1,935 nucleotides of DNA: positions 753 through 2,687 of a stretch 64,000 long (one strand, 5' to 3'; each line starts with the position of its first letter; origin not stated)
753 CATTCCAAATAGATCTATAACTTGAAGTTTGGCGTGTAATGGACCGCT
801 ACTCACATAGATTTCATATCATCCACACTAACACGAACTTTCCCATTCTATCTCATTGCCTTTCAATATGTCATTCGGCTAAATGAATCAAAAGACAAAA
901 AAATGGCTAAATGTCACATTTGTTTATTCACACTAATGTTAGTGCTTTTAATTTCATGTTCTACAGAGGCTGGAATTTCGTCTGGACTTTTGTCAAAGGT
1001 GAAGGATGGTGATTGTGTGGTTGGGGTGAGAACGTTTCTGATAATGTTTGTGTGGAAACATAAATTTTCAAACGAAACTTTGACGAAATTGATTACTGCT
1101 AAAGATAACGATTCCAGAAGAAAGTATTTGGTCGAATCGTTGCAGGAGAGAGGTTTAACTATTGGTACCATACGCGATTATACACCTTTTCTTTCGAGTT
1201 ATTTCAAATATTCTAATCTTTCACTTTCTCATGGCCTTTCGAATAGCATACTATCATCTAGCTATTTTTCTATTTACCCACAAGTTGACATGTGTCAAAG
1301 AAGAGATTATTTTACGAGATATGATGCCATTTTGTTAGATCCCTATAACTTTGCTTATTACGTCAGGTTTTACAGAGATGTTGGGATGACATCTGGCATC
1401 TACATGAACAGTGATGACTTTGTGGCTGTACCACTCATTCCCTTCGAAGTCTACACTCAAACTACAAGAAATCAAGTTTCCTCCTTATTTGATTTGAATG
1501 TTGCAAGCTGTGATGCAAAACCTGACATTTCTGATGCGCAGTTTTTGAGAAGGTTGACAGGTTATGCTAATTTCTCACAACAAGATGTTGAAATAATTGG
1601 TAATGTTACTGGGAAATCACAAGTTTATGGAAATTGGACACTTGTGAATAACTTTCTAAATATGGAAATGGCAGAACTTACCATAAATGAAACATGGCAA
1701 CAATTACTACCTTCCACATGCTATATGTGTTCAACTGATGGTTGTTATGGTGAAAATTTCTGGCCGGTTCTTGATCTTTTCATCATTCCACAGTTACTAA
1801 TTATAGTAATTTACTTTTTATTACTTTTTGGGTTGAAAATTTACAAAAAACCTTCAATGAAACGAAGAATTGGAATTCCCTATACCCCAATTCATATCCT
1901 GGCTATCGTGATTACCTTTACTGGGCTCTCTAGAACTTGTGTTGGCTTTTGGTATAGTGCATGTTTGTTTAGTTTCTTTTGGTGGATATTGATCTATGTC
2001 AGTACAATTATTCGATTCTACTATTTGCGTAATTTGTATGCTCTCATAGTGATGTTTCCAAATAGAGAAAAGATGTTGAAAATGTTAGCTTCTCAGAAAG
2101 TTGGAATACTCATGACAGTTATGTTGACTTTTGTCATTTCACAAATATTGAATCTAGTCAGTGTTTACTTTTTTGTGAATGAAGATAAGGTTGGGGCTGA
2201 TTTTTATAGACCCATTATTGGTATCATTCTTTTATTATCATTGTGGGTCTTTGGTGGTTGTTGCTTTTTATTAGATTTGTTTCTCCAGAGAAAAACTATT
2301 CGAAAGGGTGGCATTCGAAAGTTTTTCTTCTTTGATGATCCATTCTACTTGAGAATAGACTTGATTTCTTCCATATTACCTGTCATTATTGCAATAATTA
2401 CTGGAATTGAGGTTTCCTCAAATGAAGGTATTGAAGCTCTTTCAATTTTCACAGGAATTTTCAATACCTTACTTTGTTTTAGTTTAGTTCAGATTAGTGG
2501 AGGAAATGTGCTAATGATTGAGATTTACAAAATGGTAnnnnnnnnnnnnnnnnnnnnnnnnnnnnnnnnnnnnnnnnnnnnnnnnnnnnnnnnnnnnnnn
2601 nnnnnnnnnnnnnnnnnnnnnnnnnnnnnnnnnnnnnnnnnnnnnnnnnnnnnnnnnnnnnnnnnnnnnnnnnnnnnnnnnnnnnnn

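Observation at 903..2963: Single-exon 7TM-RGS fusion gene: a receptor with its own GTPase-accelerating domain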

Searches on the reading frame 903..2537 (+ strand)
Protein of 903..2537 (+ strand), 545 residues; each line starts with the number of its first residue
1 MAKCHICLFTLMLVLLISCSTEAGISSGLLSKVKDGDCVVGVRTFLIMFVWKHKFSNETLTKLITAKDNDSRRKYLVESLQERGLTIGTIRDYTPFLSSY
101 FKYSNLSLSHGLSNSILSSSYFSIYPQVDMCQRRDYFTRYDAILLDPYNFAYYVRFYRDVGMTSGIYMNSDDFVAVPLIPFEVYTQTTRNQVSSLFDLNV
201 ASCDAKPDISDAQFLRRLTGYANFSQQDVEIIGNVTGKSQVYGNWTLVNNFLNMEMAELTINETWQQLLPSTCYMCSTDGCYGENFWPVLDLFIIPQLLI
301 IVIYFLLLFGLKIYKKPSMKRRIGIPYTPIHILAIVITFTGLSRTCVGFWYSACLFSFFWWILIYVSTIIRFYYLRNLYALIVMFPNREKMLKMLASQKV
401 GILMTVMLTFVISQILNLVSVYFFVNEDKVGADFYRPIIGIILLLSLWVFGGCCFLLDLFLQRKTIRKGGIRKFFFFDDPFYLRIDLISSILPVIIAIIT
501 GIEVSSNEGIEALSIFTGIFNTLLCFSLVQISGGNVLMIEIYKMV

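Call 33: search_protein_representatives(protein=window:903-2537:+)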
Query: 545 residues. Proteins with E-value up to 0.001 (for the whole library): 61; up to 1e-10: 50; up to 1e-30: 17. The best 61 are listed.
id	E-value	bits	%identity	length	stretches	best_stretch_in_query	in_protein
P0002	6.9e-165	566.1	73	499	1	195-545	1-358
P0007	2.5e-69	250.8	38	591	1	130-543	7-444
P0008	2.6e-68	247.4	34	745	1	29-544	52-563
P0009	3.9e-67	243.5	34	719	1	6-544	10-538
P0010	3.4e-64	233.8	35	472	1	15-486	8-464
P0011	9.5e-59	215.8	34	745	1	23-543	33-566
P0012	1.8e-55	205.1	34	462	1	27-484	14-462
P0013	2.8e-50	187.9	37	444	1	23-389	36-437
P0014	6.6e-49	183.4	28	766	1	7-543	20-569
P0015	1.3e-46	175.8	31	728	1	30-543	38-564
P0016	1.1e-40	156.2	33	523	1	73-484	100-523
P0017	4.3e-34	134.5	29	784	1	43-542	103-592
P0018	1.7e-33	132.5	33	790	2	208-543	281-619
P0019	3.9e-33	131.3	33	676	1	85-542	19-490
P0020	4.7e-33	131.0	31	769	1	116-542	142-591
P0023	3.8e-30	121.5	29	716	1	120-543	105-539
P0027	7.1e-28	113.9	31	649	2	211-544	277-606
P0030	1.2e-24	103.3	31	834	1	198-543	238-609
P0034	2.2e-21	92.5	28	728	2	247-511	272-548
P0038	4.1e-19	85.0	32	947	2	218-544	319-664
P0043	2.4e-17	79.2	32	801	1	248-544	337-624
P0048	1.6e-14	69.8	29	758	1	274-544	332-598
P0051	1.3e-13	66.8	32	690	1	229-542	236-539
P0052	8.7e-13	64.2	34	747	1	231-541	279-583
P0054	1.1e-11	60.6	36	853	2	399-542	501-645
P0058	7.7e-08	47.8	32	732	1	290-500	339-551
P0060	1.4e-07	46.9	32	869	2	244-384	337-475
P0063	9.3e-07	44.3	29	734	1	298-501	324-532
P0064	9.9e-06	40.9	32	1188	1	298-542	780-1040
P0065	2.9e-04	36.0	27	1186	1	254-544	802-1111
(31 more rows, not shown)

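Call 38: list_cluster_members(proteins=[P0007, P0008, P0009, P0014, P0017, P0030, P0038, P0054, P0064, P0065])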
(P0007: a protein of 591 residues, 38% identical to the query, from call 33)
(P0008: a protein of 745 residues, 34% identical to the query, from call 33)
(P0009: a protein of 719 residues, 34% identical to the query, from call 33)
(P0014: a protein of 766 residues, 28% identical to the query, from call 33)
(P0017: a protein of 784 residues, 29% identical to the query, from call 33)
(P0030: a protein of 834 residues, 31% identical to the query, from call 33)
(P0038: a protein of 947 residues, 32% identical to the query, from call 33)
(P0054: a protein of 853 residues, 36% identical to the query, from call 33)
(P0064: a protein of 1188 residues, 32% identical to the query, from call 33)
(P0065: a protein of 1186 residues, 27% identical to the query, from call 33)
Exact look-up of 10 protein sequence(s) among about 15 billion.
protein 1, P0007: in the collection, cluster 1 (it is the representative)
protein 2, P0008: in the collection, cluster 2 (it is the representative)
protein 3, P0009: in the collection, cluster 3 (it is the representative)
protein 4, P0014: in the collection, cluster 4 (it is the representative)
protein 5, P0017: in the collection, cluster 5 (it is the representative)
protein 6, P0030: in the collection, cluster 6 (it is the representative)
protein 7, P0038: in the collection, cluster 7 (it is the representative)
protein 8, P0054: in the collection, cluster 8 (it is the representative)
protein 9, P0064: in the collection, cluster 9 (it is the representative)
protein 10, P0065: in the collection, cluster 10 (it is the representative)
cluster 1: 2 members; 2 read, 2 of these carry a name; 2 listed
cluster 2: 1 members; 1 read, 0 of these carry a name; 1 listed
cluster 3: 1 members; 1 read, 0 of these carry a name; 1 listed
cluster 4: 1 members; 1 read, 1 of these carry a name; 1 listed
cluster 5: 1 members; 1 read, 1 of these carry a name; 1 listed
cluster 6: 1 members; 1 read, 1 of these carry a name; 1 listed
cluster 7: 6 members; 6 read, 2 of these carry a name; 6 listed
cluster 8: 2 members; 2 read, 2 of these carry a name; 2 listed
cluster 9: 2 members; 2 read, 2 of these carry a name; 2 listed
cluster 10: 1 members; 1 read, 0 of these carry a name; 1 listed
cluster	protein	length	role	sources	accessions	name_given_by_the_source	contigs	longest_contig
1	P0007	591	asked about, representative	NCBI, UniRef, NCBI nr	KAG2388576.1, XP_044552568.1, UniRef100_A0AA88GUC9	hypothetical protein C9374_000015 [Naegleria lovaniensis] | RGS domain-containing protein n=1 Tax=Naegleria lovaniensis TaxID=51637 ... | uncharacterized protein C9374_000015 [Naegleria lovaniensis]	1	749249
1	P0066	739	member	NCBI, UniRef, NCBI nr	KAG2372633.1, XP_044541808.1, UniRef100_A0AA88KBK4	hypothetical protein C9374_013697 [Naegleria lovaniensis] | RGS domain-containing protein n=1 Tax=Naegleria lovaniensis TaxID=51637 ... | uncharacterized protein C9374_013697 [Naegleria lovaniensis]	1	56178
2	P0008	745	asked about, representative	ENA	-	-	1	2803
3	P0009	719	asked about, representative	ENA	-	-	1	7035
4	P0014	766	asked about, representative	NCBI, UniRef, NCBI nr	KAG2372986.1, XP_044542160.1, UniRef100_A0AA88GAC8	hypothetical protein C9374_012929 [Naegleria lovaniensis] | RGS domain-containing protein n=1 Tax=Naegleria lovaniensis TaxID=51637 ... | uncharacterized protein C9374_012929 [Naegleria lovaniensis]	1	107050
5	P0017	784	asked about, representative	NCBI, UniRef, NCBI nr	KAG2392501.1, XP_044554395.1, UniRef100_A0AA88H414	hypothetical protein C9374_011226 [Naegleria lovaniensis] | RGS domain-containing protein n=1 Tax=Naegleria lovaniensis TaxID=51637 ... | uncharacterized protein C9374_011226 [Naegleria lovaniensis]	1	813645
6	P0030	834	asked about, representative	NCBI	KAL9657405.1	hypothetical protein ABK040_014393 [Willaertia magna]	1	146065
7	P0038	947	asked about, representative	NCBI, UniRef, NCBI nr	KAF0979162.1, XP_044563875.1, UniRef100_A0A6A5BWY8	hypothetical protein FDP41_001505 [Naegleria fowleri] | RGS domain-containing protein n=1 Tax=Naegleria fowleri TaxID=5763 RepID=A0A6A5BWY8_NAEFO | uncharacterized protein FDP41_001505 [Naegleria fowleri]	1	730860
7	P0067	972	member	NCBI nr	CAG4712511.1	unnamed protein product [Naegleria fowleri]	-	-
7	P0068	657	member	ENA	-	-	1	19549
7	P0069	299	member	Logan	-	-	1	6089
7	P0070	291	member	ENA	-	-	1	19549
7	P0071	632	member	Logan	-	-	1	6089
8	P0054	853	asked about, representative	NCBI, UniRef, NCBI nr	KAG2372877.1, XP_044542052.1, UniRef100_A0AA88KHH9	hypothetical protein C9374_013084 [Naegleria lovaniensis] | RGS domain-containing protein n=1 Tax=Naegleria lovaniensis TaxID=51637 ... | uncharacterized protein C9374_013084 [Naegleria lovaniensis]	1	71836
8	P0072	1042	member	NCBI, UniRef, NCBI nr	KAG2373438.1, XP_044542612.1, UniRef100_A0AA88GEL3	hypothetical protein C9374_012177 [Naegleria lovaniensis] | Big-1 domain-containing protein n=1 Tax=Naegleria lovaniensis TaxID=51637 ... | uncharacterized protein C9374_012177 [Naegleria lovaniensis]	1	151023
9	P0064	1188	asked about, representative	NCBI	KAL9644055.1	hypothetical protein ABK040_005523 [Willaertia magna]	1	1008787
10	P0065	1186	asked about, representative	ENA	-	-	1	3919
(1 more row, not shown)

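Call 65: search_protein_families(library=pfam, proteins=[P0048, P0051, P0052, P0063, P0058], max_evalue=0.1)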
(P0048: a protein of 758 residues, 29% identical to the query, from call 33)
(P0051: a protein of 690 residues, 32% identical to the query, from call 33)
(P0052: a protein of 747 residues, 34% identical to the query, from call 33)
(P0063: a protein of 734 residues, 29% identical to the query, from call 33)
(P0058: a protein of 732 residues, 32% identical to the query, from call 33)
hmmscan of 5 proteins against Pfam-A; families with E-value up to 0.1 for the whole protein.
P0048 (758 aa): 1 family
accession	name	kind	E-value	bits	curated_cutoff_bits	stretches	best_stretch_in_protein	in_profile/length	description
PF09084.16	NMT1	-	0.00014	22.3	20.5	1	73-145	70-145/216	NMT1/THI5 like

P0051 (690 aa): 1 family
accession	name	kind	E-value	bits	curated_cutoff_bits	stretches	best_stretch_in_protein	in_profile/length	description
PF00615.24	RGS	-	2.8e-09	37.8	23.9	1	561-656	6-100/117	Regulator of G protein signaling domain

P0052 (747 aa): 1 family
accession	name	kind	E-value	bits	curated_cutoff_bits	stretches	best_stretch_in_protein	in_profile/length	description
PF00615.24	RGS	-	1.4e-05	25.8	23.9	1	615-697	5-83/117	Regulator of G protein signaling domain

P0063 (734 aa): 1 family
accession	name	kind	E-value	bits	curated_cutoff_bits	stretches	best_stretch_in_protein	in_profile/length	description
PF00615.24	RGS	-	0.0042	17.9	23.9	1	603-685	2-82/117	Regulator of G protein signaling domain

P0058 (732 aa): 0 families

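Call 89: list_cluster_members(proteins=[P0010, P0011, P0015, P0019, P0023, P0027, P0034, P0043, P0048, P0060])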
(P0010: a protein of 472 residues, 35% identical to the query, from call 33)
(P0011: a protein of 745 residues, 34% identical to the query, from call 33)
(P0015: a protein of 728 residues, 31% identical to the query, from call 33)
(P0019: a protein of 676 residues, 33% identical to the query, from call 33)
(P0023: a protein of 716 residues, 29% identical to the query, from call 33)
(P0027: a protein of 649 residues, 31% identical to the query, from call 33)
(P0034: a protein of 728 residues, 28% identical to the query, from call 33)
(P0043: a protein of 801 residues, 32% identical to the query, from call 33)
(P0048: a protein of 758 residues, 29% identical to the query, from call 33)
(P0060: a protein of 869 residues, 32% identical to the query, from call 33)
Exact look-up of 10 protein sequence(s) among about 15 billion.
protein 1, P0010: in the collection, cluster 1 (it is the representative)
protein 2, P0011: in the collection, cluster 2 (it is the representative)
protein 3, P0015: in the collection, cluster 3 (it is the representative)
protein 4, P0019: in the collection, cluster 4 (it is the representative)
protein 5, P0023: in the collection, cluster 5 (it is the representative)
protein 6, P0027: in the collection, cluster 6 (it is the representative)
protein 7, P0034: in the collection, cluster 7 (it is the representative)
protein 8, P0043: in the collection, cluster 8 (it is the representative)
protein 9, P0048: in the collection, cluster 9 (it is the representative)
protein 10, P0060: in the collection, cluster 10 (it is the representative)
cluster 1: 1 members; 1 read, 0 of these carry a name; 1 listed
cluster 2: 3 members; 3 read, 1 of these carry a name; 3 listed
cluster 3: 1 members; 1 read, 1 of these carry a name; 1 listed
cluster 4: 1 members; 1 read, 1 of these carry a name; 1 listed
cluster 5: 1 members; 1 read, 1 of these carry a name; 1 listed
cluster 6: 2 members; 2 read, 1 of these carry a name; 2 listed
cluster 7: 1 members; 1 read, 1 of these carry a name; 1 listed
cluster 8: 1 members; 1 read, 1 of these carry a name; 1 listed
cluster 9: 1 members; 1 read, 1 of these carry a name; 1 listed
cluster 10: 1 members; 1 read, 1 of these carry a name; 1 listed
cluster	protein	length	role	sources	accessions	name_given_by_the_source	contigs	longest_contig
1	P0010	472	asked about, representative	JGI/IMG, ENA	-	-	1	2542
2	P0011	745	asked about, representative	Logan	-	-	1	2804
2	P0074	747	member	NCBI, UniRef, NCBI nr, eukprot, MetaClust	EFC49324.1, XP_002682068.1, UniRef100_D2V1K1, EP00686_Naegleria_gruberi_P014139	predicted protein [Naegleria gruberi] | Predicted protein n=1 Tax=Naegleria gruberi TaxID=5762 RepID=D2V1K1_NAEGR | uncharacterized protein NAEGRDRAFT_45907 [Naegleria gruberi]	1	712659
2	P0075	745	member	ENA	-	-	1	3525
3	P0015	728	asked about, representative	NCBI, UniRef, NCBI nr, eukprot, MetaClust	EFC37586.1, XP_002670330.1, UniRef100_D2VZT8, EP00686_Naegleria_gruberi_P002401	predicted protein [Naegleria gruberi] | Predicted protein n=1 Tax=Naegleria gruberi TaxID=5762 RepID=D2VZT8_NAEGR | uncharacterized protein NAEGRDRAFT_74614 [Naegleria gruberi]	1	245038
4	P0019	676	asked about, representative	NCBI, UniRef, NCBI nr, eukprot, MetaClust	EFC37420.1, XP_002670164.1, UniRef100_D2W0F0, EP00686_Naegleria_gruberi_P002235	predicted protein [Naegleria gruberi] | Predicted protein n=1 Tax=Naegleria gruberi TaxID=5762 RepID=D2W0F0_NAEGR | uncharacterized protein NAEGRDRAFT_74835 [Naegleria gruberi]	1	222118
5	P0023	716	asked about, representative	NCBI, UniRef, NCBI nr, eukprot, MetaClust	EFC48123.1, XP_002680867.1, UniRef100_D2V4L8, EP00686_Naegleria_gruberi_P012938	predicted protein [Naegleria gruberi] | Predicted protein n=1 Tax=Naegleria gruberi TaxID=5762 RepID=D2V4L8_NAEGR | uncharacterized protein NAEGRDRAFT_63837 [Naegleria gruberi]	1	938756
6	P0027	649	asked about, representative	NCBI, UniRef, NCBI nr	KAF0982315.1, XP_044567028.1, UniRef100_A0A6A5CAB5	hypothetical protein FDP41_011245 [Naegleria fowleri] | Uncharacterized protein n=1 Tax=Naegleria fowleri TaxID=5763 RepID=A0A6A5CAB5_NAEFO | uncharacterized protein FDP41_011245 [Naegleria fowleri]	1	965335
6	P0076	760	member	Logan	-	-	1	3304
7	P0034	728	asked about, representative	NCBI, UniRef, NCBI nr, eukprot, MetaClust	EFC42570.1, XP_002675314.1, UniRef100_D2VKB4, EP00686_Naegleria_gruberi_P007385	predicted protein [Naegleria gruberi] | Predicted protein n=1 Tax=Naegleria gruberi TaxID=5762 RepID=D2VKB4_NAEGR | uncharacterized protein NAEGRDRAFT_69334 [Naegleria gruberi]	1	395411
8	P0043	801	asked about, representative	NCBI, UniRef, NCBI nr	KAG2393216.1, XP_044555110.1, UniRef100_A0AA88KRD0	hypothetical protein C9374_009793 [Naegleria lovaniensis] | RGS domain-containing protein n=1 Tax=Naegleria lovaniensis TaxID=51637 ... | uncharacterized protein C9374_009793 [Naegleria lovaniensis]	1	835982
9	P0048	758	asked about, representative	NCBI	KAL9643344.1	hypothetical protein ABK040_014799 [Willaertia magna]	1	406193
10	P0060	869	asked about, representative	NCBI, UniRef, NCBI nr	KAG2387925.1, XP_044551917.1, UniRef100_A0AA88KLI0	hypothetical protein C9374_000775 [Naegleria lovaniensis] | RGS domain-containing protein n=1 Tax=Naegleria lovaniensis TaxID=51637 ... | uncharacterized protein C9374_000775 [Naegleria lovaniensis]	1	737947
